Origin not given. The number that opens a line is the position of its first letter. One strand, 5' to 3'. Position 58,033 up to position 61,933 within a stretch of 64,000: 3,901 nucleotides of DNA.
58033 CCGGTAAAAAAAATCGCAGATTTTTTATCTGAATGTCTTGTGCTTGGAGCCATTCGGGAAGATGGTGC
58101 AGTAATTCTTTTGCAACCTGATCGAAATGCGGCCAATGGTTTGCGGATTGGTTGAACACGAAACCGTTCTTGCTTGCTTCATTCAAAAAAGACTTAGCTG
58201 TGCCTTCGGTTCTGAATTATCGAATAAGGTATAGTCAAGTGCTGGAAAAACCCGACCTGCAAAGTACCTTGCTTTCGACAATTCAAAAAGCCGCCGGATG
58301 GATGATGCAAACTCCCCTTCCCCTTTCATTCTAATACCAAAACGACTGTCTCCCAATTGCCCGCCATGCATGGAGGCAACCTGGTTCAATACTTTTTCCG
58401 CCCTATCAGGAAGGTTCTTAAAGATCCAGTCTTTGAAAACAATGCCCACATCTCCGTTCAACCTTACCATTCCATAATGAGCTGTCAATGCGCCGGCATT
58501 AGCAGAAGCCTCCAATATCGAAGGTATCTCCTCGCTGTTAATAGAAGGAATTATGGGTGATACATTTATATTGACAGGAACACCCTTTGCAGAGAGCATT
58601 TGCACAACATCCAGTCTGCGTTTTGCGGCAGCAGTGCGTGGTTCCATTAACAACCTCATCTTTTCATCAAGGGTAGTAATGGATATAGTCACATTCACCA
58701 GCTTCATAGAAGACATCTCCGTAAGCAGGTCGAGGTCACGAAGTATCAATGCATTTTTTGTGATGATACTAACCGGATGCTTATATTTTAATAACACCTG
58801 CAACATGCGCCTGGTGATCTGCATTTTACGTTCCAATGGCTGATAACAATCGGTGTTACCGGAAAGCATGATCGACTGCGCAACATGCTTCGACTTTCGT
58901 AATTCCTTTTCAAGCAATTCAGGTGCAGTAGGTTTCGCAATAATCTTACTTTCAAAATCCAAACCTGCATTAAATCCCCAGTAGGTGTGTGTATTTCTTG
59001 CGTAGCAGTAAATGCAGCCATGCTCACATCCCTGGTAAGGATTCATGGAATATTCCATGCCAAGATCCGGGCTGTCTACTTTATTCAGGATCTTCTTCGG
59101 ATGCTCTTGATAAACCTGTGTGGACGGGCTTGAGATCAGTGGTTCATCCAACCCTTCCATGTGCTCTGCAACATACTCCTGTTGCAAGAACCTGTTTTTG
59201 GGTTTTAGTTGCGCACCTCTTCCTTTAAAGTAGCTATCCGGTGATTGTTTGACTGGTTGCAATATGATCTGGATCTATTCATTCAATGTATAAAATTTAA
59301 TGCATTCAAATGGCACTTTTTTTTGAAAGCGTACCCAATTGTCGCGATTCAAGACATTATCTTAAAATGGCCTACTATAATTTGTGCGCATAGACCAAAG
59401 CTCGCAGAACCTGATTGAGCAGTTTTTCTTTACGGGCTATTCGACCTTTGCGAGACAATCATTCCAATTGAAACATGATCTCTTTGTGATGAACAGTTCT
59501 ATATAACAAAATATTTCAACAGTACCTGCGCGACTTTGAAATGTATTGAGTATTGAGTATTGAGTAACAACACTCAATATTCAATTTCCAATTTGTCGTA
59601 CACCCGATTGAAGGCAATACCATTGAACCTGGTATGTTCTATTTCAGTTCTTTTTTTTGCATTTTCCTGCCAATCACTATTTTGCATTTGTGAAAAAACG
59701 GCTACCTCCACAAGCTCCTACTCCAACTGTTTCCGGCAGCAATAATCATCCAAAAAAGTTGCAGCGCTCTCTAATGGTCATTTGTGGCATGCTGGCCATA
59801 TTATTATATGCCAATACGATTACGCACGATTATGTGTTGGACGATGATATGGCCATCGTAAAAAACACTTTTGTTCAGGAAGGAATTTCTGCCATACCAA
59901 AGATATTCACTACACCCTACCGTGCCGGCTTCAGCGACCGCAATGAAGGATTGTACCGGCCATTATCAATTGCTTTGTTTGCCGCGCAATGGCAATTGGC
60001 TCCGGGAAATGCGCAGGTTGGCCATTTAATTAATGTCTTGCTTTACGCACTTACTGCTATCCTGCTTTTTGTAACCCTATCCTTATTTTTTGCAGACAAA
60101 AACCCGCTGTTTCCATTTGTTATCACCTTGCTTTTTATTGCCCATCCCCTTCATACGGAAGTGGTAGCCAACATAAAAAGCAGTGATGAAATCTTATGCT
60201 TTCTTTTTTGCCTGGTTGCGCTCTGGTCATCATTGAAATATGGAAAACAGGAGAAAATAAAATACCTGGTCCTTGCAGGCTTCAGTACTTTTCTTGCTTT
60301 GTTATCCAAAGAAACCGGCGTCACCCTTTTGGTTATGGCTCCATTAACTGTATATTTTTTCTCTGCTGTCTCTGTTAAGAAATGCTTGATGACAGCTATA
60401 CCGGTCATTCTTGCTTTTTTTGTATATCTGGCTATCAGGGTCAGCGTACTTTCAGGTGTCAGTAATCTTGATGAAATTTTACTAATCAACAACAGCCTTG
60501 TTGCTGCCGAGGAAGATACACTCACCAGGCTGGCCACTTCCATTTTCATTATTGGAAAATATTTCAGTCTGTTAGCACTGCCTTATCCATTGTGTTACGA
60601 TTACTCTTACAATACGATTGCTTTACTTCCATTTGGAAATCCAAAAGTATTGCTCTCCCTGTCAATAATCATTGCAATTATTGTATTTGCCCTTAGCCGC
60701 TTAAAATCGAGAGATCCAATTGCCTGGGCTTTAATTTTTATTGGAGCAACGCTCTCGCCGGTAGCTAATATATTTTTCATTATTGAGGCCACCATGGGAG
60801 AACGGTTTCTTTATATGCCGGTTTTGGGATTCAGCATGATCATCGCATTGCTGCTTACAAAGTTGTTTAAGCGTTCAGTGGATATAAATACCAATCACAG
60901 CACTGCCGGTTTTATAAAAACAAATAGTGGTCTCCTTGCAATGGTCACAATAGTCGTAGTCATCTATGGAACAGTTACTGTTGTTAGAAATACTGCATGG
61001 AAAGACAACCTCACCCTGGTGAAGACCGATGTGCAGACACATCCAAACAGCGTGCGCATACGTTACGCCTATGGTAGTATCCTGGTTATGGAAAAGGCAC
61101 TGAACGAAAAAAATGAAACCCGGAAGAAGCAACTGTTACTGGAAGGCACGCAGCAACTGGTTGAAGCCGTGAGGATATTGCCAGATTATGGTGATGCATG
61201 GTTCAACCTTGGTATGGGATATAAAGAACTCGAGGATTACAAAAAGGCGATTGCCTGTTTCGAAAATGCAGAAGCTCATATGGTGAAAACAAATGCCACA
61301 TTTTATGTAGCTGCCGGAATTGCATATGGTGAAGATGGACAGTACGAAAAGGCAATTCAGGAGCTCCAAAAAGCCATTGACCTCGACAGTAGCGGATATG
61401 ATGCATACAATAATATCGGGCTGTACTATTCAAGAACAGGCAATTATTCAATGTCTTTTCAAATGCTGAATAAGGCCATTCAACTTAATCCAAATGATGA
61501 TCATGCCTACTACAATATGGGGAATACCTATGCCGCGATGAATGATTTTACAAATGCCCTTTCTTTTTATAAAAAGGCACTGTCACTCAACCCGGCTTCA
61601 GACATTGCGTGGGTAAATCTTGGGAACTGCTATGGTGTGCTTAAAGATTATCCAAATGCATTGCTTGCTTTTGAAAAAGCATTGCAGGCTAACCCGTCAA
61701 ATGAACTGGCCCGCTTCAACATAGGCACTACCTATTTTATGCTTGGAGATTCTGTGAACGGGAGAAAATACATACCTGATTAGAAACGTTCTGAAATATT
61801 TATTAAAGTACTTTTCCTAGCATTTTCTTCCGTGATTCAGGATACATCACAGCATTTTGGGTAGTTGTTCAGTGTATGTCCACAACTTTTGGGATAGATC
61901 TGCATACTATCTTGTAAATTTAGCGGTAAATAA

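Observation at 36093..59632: Six intergenic loci share a modular, same-polarity family of heptamer/octamer word-repeat elements (STRR-like)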

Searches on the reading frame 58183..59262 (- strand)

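Call 13: search_protein_families(library=pfam, proteins=[window:58183-59262:-])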
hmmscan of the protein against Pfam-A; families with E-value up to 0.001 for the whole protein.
window:58183-59262:- (359 aa): 1 family
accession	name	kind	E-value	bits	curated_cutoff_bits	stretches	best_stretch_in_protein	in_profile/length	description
PF04055.27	Radical_SAM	-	7.5e-17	62.4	29.5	1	73-251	1-164/166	Radical SAM superfamily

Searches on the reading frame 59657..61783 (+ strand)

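Call 13: search_protein_families(library=pfam, proteins=[window:59657-61783:+])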
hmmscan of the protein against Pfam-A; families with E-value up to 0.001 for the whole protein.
window:59657-61783:+ (708 aa): 21 families
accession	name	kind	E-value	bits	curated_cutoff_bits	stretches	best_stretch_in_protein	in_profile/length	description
PF00515.34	TPR_1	-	3.6e-39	131.5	27.8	4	617-646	3-32/34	Tetratricopeptide repeat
PF07719.23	TPR_2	-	5.1e-33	110.9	27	4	617-647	3-33/34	Tetratricopeptide repeat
PF13181.12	TPR_8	-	4.6e-31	104.7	25.7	4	616-647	2-33/34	Tetratricopeptide repeat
PF13431.12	TPR_17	-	4.4e-29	98.7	24.4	1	604-634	2-32/34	Tetratricopeptide repeat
PF13414.12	TPR_11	-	5.9e-29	99.9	26.8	4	556-595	3-42/42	TPR repeat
PF13424.12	TPR_12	-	1.7e-21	76.6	30.1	2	583-644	5-74/77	Tetratricopeptide repeat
PF13432.12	TPR_16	-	1.2e-17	64.4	32.7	2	619-682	1-64/65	Tetratricopeptide repeat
PF14559.12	TPR_19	-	7.5e-17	61.9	25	0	626-659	2-35/68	Tetratricopeptide repeat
PF13428.12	TPR_14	-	2.8e-16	58.8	23.5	0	617-657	3-43/44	Tetratricopeptide repeat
PF23914.1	TPR_CcmH_CycH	-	3.2e-13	50.3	42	2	628-699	32-100/158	Cytochrome c-type biogenesis protein H TPR domain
PF13176.12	TPR_7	-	2.5e-12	46.3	27.9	0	617-645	1-29/36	Tetratricopeptide repeat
PF13174.12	TPR_6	-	6.8e-12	45.7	26.3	0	617-648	2-33/33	Tetratricopeptide repeat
PF13371.12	TPR_9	-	2.5e-09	37.5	35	0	623-686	3-66/73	Tetratricopeptide repeat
PF13374.12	TPR_10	-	4.2e-08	33.4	27.5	0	583-610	4-31/42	Tetratricopeptide repeat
PF12895.13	ANAPC3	-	4.7e-07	30.4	27.2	0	603-675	11-82/82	Anaphase-promoting complex, cyclosome, subunit 3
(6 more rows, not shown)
